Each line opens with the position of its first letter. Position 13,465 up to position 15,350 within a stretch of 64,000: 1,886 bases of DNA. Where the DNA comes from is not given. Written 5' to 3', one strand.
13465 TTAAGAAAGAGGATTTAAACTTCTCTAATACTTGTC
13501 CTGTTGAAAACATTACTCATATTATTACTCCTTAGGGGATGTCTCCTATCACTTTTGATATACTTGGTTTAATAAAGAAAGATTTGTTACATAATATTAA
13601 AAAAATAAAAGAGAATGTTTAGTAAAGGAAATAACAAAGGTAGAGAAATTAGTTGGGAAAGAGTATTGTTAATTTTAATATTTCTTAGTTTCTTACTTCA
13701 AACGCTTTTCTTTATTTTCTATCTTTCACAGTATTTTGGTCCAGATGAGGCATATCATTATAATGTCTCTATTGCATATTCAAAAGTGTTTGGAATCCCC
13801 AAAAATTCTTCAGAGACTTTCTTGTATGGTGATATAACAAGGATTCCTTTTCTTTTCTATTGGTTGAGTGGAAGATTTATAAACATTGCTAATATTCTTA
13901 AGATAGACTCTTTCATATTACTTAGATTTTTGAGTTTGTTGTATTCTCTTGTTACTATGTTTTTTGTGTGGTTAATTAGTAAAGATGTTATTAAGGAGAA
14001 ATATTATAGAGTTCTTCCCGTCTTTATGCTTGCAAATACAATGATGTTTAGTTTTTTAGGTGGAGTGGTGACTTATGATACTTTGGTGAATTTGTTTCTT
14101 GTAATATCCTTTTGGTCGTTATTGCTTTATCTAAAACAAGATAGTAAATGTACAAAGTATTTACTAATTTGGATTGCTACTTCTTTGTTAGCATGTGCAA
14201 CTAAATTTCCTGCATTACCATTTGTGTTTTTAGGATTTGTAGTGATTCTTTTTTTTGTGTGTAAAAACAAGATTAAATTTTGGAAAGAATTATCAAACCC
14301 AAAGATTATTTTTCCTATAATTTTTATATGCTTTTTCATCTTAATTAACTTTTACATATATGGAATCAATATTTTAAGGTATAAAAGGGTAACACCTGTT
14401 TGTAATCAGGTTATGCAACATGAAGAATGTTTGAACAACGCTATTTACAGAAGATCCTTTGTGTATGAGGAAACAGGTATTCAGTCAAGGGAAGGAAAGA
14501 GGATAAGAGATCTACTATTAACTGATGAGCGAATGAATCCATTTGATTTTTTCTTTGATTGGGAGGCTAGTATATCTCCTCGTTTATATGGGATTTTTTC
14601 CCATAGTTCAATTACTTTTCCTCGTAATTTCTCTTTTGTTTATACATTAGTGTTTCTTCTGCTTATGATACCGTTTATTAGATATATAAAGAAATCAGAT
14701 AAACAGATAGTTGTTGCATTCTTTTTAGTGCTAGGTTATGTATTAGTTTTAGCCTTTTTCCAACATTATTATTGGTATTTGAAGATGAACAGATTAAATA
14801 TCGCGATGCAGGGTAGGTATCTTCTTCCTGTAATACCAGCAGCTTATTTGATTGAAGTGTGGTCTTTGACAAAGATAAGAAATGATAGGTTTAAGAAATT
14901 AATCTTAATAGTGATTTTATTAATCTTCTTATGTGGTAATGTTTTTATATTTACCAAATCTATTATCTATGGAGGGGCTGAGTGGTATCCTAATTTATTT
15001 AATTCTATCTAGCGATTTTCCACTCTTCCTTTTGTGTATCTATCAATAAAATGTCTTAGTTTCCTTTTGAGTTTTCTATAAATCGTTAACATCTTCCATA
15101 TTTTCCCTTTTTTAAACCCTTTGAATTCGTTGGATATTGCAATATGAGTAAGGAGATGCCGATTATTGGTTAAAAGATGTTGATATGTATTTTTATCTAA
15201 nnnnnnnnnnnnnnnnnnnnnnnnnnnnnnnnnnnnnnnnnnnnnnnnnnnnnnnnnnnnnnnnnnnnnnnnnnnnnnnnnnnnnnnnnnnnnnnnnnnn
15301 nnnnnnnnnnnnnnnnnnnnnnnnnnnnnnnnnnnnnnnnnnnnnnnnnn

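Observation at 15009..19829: Different enzymes in the glycan locus share a C-terminal basic amphipathic motif, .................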

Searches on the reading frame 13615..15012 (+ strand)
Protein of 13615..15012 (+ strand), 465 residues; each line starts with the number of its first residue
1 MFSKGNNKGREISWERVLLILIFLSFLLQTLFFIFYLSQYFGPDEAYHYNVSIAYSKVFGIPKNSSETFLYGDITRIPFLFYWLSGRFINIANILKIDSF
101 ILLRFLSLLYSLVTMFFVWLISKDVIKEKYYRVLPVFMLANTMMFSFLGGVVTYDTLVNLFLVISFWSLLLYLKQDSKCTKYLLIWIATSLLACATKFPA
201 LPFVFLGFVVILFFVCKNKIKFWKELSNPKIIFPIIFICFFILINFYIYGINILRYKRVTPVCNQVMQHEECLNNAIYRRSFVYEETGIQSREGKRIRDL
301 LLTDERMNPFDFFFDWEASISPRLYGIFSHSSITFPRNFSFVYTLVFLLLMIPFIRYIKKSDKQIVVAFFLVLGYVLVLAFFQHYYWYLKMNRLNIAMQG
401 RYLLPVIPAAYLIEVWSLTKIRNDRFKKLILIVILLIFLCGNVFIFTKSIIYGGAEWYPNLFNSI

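Call 16: search_protein_families(library=pfam, proteins=[window:13615-15012:+], max_evalue=0.001)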
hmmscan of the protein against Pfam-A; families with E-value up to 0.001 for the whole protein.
window:13615-15012:+ (465 aa): 1 family
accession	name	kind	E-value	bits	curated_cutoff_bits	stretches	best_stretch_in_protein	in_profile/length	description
PF09913.15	DUF2142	-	0.00075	18.8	30.1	0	89-246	110-261/395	Predicted membrane protein (DUF2142)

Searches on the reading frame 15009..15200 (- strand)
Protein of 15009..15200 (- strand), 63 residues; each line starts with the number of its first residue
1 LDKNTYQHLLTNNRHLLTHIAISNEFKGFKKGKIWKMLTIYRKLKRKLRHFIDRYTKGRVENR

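Call 69: search_protein_families(library=pfam, proteins=[window:15009-15200:-], max_evalue=1)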
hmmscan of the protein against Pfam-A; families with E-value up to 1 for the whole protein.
window:15009-15200:- (63 aa): 1 family
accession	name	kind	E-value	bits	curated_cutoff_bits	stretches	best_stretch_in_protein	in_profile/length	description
PF24237.1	INO80E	-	0.096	13.5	27.8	1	41-53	6-18/48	INO80 complex subunit E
